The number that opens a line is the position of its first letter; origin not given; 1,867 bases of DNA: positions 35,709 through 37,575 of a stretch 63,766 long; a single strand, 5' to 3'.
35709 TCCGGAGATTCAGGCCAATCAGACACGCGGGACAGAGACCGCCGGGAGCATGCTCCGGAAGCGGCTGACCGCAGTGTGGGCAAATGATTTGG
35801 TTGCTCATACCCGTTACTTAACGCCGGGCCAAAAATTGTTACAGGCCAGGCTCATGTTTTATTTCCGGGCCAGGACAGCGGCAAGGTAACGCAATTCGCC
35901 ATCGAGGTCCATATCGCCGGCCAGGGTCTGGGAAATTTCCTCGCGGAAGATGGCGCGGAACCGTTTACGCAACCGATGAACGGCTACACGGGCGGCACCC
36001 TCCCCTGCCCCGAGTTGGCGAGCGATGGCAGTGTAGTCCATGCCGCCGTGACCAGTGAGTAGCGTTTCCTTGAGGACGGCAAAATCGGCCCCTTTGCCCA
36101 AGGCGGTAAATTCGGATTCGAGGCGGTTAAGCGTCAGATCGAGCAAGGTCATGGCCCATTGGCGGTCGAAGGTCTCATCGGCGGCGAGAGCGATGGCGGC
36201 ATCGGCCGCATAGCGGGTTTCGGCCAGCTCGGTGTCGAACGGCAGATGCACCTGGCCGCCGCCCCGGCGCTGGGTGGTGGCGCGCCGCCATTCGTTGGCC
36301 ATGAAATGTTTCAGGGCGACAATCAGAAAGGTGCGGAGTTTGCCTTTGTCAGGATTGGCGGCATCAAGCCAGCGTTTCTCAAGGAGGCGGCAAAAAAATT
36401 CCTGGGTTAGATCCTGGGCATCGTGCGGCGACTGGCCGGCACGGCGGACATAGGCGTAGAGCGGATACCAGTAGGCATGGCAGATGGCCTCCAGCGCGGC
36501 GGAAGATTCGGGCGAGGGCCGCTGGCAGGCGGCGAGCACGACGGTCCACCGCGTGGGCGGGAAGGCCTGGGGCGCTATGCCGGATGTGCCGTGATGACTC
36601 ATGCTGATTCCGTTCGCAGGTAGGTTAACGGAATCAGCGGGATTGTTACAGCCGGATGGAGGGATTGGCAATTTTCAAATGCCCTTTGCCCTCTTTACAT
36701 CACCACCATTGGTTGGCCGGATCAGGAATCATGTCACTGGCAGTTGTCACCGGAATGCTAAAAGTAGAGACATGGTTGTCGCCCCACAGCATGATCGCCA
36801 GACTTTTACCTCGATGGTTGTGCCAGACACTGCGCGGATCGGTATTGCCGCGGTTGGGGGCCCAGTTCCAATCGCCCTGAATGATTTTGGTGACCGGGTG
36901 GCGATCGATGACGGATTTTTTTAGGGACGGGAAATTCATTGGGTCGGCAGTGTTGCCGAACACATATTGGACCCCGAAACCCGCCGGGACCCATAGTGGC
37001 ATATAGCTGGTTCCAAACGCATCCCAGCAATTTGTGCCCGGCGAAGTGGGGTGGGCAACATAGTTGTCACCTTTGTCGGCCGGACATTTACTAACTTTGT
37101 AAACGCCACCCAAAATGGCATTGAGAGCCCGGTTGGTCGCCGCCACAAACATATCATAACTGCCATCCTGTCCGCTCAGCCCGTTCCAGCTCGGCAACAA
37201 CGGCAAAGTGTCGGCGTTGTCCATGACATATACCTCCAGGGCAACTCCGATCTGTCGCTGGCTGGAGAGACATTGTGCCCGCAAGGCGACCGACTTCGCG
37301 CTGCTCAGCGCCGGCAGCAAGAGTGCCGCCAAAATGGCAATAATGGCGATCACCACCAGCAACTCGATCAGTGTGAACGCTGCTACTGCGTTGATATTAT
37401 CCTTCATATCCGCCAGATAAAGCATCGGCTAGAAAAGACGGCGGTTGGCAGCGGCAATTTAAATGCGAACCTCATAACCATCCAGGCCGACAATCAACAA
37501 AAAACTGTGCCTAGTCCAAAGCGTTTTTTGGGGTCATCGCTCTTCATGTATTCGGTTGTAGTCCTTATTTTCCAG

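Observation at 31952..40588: Duplicated ECF-sigma / Hanks-kinase signalling island with a pseudopilin gene wedged inside (STK2 - pseudopilin - sigma2 - STK1 - sigma1)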

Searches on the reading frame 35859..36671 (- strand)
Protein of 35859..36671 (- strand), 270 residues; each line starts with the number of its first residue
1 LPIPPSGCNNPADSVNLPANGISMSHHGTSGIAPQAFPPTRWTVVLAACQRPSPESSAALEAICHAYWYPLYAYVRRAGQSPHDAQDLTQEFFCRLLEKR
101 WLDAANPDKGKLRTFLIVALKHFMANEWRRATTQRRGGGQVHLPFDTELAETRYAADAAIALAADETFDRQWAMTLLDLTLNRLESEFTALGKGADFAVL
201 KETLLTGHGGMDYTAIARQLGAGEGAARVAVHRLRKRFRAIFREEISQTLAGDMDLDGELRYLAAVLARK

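Call 3: search_protein_families(library=pfam, proteins=[window:35859-36671:-], max_evalue=0.01)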
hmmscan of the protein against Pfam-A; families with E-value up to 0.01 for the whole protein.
window:35859-36671:- (270 aa): 3 families
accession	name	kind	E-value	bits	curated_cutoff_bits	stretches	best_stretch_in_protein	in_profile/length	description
PF04542.20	Sigma70_r2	-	3.2e-08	33.7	24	1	71-132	9-69/71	Sigma-70 region 2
PF07638.17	Sigma70_ECF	-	0.00068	20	21.1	1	87-235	51-176/185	ECF sigma factor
PF08281.18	Sigma70_r4_2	-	0.0048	17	25.7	1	210-237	26-53/54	Sigma-70, region 4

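Call 4: search_protein_families(library=ncbifam, proteins=[window:35859-36671:-], max_evalue=0.01)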
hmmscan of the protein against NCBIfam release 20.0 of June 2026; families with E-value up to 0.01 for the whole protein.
window:35859-36671:- (270 aa): 17 families
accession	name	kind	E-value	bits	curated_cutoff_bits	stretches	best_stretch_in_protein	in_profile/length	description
TIGR02937.1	sigma70-ECF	superfamily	1.7e-09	37.5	42.9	1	59-239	2-162/165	sigma-70 family RNA polymerase sigma factor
NF058625.1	sigma_PG0214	equivalog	2.8e-07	30.4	130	1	71-136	17-79/170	GFO_1088 family ECF-type sigma factor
TIGR02989.1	Sig-70_gvs1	subfamily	7e-07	29.3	124.55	1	61-152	4-85/158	RNA polymerase sigma-70 factor, Rhodopirellula/Verrucomicrobium family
NF009166.1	PRK12513.1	equivalog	4.9e-06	26.4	206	1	57-185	21-140/193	RNA polymerase sigma factor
NF009180.0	PRK12528.1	subfamily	5.4e-06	26.5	184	1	56-135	6-81/165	RNA polymerase sigma factor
TIGR02985.1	Sig70_bacteroi1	subfamily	1.5e-05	25.3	126.4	1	61-141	4-81/162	RNA polymerase sigma-70 factor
NF007229.0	PRK09647.1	equivalog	2.5e-05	23.7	265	0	206-248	166-208/220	RNA polymerase sigma factor SigE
NF009172.0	PRK12519.1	subfamily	4e-05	23.2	222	1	72-122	43-90/194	RNA polymerase sigma factor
TIGR02950.1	SigM_subfam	subfamily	6.7e-05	22.8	147.95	0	60-131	2-69/159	RNA polymerase sigma factor, SigM family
NF009175.0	PRK12523.1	equivalog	0.00025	21.1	271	1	68-135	22-83/172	RNA polymerase sigma factor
NF010500.0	PRK13919.1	subfamily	0.00041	20.6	226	1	57-132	22-95/186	putative RNA polymerase sigma E protein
NF007232.0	PRK09651.1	subfamily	0.0013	18.9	185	1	56-132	9-81/173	RNA polymerase sigma factor FecI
NF009164.0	PRK12511.1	equivalog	0.0014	18.2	185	1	69-142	15-85/182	RNA polymerase sigma factor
NF041727.1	ECF_sigma_FecI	equivalog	0.0017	18.4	260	1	56-133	9-82/169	ferric citrate uptake sigma factor FecI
NF007216.0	PRK09638.1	equivalog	0.0017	18.1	194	0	57-128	17-86/180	RNA polymerase sigma factor SigY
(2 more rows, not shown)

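Call 35: find_homologous_proteins(query=window:35859-36602:-, max_evalue=1e-10)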
Query window:35859-36602:- (247 aa): 7974 proteins with E <= 1e-10 among 8000 candidates; the best 120 are listed.
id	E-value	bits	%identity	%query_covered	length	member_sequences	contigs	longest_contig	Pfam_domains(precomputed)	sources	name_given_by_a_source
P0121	1.7e-156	537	96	100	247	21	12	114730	PF04542.21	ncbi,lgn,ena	-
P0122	4.4e-117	408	74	100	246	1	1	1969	PF04542.21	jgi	jgi:RNA polymerase sigma-70 factor (ECF subfamily)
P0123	6.6e-117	407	74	100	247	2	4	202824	PF04542.21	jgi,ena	jgi:RNA polymerase sigma-70 factor (ECF subfamily)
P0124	2.2e-115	402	73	100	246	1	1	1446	PF04542.21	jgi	jgi:RNA polymerase sigma factor (sigma-70 family)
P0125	4.9e-115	401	73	100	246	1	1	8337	PF04542.21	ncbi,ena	-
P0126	6.0e-115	401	73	100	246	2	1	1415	PF22980.3,PF04542.21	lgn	-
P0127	1.1e-114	400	73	100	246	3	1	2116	PF04542.21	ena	-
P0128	1.4e-114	400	73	100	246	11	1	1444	PF04542.21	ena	-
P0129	1.5e-114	400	72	100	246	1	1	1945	PF04542.21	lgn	-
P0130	3.5e-114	398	74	100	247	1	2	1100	PF04542.21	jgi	-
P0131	9.1e-114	397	73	100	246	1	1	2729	PF22980.3,PF04542.21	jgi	jgi:RNA polymerase sigma factor (sigma-70 family)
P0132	9.6e-114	397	74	100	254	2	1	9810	PF04542.21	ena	-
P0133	1.0e-113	397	74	100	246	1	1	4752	PF04542.21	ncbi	-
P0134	1.1e-113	397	72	100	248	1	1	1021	PF04542.21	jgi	-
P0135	3.4e-113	395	72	100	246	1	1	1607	PF04542.21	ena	-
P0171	2.7e-110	386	71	100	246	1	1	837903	PF22980.3,PF04542.21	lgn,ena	-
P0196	4.0e-109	382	68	100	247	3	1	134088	PF04542.21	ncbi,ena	-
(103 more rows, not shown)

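Call 36: find_encoding_contigs(protein=P0123, flank=10000, max_places=2)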
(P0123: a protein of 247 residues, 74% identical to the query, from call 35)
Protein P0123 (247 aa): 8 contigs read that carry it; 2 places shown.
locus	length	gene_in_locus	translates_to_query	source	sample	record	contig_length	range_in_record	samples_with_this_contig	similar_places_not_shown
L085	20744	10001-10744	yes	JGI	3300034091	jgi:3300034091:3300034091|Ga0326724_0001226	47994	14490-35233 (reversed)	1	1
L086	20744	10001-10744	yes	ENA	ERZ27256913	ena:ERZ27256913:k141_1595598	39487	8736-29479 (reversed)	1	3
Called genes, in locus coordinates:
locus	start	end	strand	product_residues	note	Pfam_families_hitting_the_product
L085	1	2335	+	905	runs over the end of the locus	-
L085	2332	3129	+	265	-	PF13709:DUF4159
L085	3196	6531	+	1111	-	PF13899:Thioredoxin_7, PF00085:Thioredoxin, PF13098:Thioredoxin_2, PF00514:Arm (faint), PF02985:HEAT (faint), PF13646:HEAT_2, PF12717:Cnd1 (weak), PF13646:HEAT_2, +2 more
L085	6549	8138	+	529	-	-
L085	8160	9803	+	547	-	-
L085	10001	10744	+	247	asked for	PF04542:Sigma70_r2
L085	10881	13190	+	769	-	PF00069:Pkinase, PF01636:APH (faint), PF07714:PK_Tyr_Ser-Thr, PF03109:ABC1 (weak)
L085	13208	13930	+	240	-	-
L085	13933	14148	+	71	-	-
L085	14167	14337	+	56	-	-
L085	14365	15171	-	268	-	PF01790:LGT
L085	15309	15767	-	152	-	PF01475:FUR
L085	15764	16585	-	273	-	PF00950:ABC-3, PF01032:FecCD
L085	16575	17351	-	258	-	PF00005:ABC_tran, PF13304:AAA_21 (weak)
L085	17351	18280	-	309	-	PF01297:ZnuA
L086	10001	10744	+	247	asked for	PF04542:Sigma70_r2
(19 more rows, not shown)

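Call 37: find_encoding_contigs(protein=P0171, flank=10000, max_places=2)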
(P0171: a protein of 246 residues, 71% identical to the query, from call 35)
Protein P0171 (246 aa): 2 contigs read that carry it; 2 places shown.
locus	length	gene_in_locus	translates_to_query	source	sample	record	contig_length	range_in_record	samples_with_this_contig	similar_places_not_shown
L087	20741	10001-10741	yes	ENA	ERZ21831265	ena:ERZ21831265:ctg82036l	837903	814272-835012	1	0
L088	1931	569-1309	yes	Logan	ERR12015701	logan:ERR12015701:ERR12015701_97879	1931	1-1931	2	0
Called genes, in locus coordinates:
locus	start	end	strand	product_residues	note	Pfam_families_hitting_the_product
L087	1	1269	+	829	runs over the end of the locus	PF00703:Glyco_hydro_2, PF00754:F5_F8_type_C, PF22633:F5_F8_type_C_2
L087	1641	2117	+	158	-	-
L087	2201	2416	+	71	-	-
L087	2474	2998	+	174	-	-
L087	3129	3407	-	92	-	-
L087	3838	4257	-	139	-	PF13276:HTH_21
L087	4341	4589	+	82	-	-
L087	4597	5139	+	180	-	-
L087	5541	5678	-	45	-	-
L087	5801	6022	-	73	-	-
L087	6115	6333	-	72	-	PF04255:DUF433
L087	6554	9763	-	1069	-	PF13229:Beta_helix (faint), PF13385:Laminin_G_3, PF00054:Laminin_G_1 (weak), PF02210:Laminin_G_2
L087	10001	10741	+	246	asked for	PF04542:Sigma70_r2, PF22980:Myb_DNA-bind_8 (faint)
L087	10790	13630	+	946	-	PF00069:Pkinase, PF01636:APH (faint), PF07714:PK_Tyr_Ser-Thr, PF03109:ABC1 (weak)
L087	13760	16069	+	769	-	PF02065:Melibiase (weak)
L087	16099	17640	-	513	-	PF22352:K319L-like_PKD (faint)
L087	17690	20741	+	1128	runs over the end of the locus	PF02837:Glyco_hydro_2_N, PF00754:F5_F8_type_C, PF22633:F5_F8_type_C_2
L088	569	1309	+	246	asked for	PF04542:Sigma70_r2, PF22980:Myb_DNA-bind_8 (faint)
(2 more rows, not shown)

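Call 38: find_encoding_contigs(protein=P0196, flank=10000, max_places=2)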
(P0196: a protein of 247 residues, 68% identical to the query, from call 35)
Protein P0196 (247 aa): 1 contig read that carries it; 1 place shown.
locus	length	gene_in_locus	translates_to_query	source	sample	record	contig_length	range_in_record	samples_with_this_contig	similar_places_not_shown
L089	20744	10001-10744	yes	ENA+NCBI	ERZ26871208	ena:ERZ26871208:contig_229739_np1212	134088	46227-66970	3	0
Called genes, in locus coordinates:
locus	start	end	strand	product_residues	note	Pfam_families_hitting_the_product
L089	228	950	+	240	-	-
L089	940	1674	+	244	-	-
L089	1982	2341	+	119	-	-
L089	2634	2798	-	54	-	-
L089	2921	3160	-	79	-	-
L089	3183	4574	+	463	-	-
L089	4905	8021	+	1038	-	-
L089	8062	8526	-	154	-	-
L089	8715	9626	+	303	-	PF00149:Metallophos, PF12850:Metallophos_2 (weak)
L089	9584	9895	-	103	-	-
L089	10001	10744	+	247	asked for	PF04542:Sigma70_r2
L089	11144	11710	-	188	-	-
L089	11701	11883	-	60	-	-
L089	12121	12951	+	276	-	PF12543:DUF3738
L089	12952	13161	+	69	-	-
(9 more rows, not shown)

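Call 44: find_encoding_contigs(protein=P0121, flank=10000, max_places=4)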
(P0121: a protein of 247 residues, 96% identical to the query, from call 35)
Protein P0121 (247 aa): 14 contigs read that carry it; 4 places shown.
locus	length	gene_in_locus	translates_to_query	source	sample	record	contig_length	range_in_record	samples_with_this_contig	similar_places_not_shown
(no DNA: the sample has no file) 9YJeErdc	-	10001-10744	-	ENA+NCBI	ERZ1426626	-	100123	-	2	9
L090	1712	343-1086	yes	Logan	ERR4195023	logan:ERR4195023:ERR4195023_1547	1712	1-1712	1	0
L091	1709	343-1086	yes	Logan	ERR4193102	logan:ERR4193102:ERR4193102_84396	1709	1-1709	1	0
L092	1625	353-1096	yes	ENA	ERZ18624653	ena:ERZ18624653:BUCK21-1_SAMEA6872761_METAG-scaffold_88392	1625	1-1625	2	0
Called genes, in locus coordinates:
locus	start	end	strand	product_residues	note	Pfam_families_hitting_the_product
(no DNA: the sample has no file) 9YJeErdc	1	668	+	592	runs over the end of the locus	PF14522:Cytochrome_C7 (faint), PF14537:Cytochrom_c3_2 (faint), PF09699:Paired_CXXCH_1, PF22113:Mtrc-MtrF_II-IV_dom (weak)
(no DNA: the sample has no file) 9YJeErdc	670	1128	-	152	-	-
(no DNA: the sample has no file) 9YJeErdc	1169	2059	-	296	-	PF00480:ROK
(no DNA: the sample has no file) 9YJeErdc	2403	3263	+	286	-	PF09992:NAGPA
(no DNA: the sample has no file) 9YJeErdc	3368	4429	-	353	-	PF01795:Methyltransf_5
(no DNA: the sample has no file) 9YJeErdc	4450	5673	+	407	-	PF00890:FAD_binding_2, PF01134:GIDA (faint), PF01266:DAO (faint), PF03486:HI0933_like, PF07992:Pyr_redox_2, PF12831:FAD_oxidored (weak), PF13738:Pyr_redox_3 (faint), PF22780:HI0933_like_1st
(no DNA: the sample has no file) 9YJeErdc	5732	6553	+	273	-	-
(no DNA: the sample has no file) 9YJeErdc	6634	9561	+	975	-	PF03109:ABC1 (faint), PF00069:Pkinase, PF07714:PK_Tyr_Ser-Thr, PF14531:Kinase-like (weak), PF05154:TM2, PF13349:DUF4097 (weak)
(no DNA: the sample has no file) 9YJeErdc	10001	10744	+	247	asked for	PF04542:Sigma70_r2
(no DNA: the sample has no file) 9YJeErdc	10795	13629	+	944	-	PF00069:Pkinase, PF01636:APH (faint), PF07714:PK_Tyr_Ser-Thr, PF03109:ABC1 (weak)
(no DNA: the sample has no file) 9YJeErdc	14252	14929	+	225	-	PF07638:Sigma70_ECF (weak), PF04542:Sigma70_r2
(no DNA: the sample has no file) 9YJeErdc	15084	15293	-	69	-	PF11127:YgaP-like_TM (weak)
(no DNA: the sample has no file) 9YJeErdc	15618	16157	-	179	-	-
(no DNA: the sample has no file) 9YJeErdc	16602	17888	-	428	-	PF03952:Enolase_N, PF00113:Enolase_C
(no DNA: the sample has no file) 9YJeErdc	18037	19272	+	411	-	PF03825:Nuc_H_symport, PF07690:MFS_1, PF12832:MFS_1_like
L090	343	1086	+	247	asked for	PF04542:Sigma70_r2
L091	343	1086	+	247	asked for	PF04542:Sigma70_r2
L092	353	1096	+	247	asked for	PF04542:Sigma70_r2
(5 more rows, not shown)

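Call 78: search_protein_families(library=pfam, proteins=[L087:11825-13630:+], max_evalue=0.001)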
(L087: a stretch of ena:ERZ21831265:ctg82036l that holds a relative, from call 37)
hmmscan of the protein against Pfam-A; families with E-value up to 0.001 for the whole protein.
L087:11825-13630:+ (601 aa): 0 families

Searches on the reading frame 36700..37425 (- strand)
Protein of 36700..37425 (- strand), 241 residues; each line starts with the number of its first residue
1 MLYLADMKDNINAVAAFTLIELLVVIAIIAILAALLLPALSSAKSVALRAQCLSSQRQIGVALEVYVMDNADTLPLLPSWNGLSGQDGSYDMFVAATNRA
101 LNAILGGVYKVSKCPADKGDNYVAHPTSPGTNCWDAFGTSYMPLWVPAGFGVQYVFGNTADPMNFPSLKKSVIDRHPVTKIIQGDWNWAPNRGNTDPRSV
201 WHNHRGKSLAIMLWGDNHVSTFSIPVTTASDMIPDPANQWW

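Call 3: search_protein_families(library=pfam, proteins=[window:36700-37425:-], max_evalue=0.01)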
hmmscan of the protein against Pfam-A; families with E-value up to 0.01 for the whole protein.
window:36700-37425:- (241 aa): 1 family
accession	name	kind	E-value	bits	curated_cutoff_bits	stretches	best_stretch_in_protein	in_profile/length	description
PF07963.17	N_methyl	-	7e-06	25.8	21.2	1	14-37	4-27/27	Prokaryotic N-terminal methylation motif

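Call 4: search_protein_families(library=ncbifam, proteins=[window:36700-37425:-], max_evalue=0.01)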
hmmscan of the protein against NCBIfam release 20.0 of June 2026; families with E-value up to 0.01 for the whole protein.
window:36700-37425:- (241 aa): 10 families
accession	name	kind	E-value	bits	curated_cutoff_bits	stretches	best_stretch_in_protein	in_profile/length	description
NF040999.1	pilin_ComGC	equivalog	6.6e-08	32.6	75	1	15-72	2-59/84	competence type IV pilus major pilin ComGC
TIGR01710.1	typeII_sec_gspG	equivalog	1.3e-07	31.7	88.85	1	16-72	2-58/134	type II secretion system major pseudopilin GspG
TIGR01708.2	typeII_sec_gspH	equivalog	3.9e-06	27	80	1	17-72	4-60/169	type II secretion system minor pseudopilin GspH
NF007862.0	PRK10574.1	equivalog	4.5e-06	26.8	138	1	16-46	6-36/145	prepilin peptidase-dependent pilin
TIGR02532.1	IV_pilin_GFxxxE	domain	2.4e-05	24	16.3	1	16-37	3-24/24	prepilin-type N-terminal cleavage/methylation domain-containing protein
NF041013.1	T4P_ComGE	equivalog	5e-05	23.3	49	1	14-42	3-31/83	competence type IV pilus minor pilin ComGE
TIGR02596.1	TIGR02596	subfamily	6.5e-05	23.1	70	1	17-56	1-36/196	Verru_Chthon cassette protein D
NF041775.1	typeIV_PilA_Myxo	equivalog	0.00068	19.7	400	1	16-40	12-36/214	type IV pilin protein PilA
NF040982.1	ComGD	equivalog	0.0057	17.1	70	1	15-42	2-29/139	competence type IV pilus minor pilin ComGD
TIGR02599.1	TIGR02599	subfamily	0.0085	15.4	256.5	0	16-52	1-37/361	Verru_Chthon cassette protein C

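Call 50: search_protein_families(library=pfam, proteins=[window:36700-37425:-], max_evalue=1)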
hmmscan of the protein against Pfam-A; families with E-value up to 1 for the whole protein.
window:36700-37425:- (241 aa): 2 families
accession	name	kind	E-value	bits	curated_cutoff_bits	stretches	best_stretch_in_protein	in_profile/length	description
PF07963.17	N_methyl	-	7e-06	25.8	21.2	1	14-37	4-27/27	Prokaryotic N-terminal methylation motif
PF14221.11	DUF4330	-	0.45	11.1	27.6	1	17-67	14-61/167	Domain of unknown function (DUF4330)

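Call 54: find_related_loci(query=window:36700-37407:-, collection=metagenome_contigs, flank=6000)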
Query window:36700-37407:- (235 aa) in metagenome_contigs; peptide patterns used: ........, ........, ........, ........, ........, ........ (x = any residue, [..] = any of these).
224 stretches matched a pattern; 149 encode a relative of the query (tblastn E <= 1e-3); the best 80 are kept; 80 distinct loci.
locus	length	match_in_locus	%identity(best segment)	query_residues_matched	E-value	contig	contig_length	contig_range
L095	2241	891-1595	89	1-235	1e-139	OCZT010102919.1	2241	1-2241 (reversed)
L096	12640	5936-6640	86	1-235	4e-129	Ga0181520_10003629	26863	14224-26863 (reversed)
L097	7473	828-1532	86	1-235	7e-126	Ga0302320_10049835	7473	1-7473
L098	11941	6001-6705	83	1-235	2e-120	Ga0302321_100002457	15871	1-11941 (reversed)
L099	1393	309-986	80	10-235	8e-122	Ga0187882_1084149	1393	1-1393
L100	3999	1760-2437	79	10-235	2e-111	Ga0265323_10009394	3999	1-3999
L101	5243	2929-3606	78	10-235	2e-109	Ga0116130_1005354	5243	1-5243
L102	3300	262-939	78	10-235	5e-111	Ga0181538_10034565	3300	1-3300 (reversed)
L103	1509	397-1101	75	1-235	9e-117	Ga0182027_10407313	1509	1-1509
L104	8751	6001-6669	60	9-235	3e-84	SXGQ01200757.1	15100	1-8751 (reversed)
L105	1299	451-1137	63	10-235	7e-83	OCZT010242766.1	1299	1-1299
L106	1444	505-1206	60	4-235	1e-78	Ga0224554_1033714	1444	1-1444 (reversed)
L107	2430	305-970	61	10-235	2e-75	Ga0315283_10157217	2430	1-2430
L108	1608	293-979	54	10-235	8e-69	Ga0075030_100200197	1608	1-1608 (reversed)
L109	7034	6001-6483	60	71-235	6e-60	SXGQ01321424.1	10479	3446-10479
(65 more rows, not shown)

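Call 86: search_protein_families(library=pfam, proteins=[L096:10122-12170:-, L096:9158-10195:+, L096:7653-8252:+, L096:7094-7555:+, L096:4716-5240:+, L098:1514-3064:-, L098:3068-4390:-, L098:4387-5526:-, L098:9512-10510:-], max_evalue=0.001)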
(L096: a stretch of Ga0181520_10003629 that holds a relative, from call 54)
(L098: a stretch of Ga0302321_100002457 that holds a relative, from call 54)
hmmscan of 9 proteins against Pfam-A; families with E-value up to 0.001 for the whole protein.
L096:10122-12170:- (682 aa): 4 families
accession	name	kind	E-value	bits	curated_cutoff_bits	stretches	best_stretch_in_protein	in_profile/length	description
PF03190.21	Thioredox_DsbH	-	1.2e-77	259.9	27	1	6-167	1-162/163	Protein of unknown function, DUF255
PF13899.12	Thioredoxin_7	-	1.1e-11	45.1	27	1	26-116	1-83/83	Thioredoxin-like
PF13098.12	Thioredoxin_2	-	0.00041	21.1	27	1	38-115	1-83/104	Thioredoxin-like domain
PF07470.19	Glyco_hydro_88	-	0.00062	19.3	26.6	0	264-319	63-120/352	Glycosyl Hydrolase Family 88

L096:9158-10195:+ (345 aa): 0 families

L096:7653-8252:+ (199 aa): 1 family
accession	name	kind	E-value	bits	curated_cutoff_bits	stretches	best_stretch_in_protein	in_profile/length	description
PF12158.14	DUF3592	-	3.2e-13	50.6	25.3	1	39-129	3-83/84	Domain of unknown function (DUF3592)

L096:7094-7555:+ (153 aa): 0 families

L096:4716-5240:+ (174 aa): 0 families

L098:1514-3064:- (516 aa): 1 family
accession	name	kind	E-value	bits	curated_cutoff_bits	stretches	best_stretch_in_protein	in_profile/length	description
PF13559.11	DUF4129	-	3e-07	30.8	24.8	1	443-497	2-55/69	Domain of unknown function (DUF4129)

L098:3068-4390:- (440 aa): 1 family
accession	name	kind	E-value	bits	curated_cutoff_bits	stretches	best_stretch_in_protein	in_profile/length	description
PF01882.25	DUF58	-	1.8e-09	37.6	23.4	1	198-288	2-92/216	Protein of unknown function DUF58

L098:4387-5526:- (379 aa): 5 families
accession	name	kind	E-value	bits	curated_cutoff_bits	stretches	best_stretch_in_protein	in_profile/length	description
PF07726.17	AAA_3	-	7.1e-61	204.3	27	1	98-228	1-131/131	ATPase family associated with various cellular activities (AAA)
PF17863.7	AAA_lid_2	-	5.3e-22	77.8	22.7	1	290-363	1-74/74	AAA lid domain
PF07728.20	AAA_5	-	1.7e-15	57.7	22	1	98-226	1-139/139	AAA domain (dynein-related subfamily)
PF20030.5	bpMoxR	-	1.4e-08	34.5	27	1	71-232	6-166/205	MoxR domain in the MoxR-vWA-beta-propeller ternary systems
PF00004.35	AAA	-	8.6e-05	23.4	21.2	1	101-211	3-112/131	ATPase family associated with various cellular activities (AAA)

L098:9512-10510:- (332 aa): 1 family
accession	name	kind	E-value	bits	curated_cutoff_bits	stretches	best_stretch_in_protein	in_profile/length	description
PF13557.12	Phenol_MetA_deg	-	1e-39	137.5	22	1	85-328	10-242/242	Putative MetA-pathway of phenol degradation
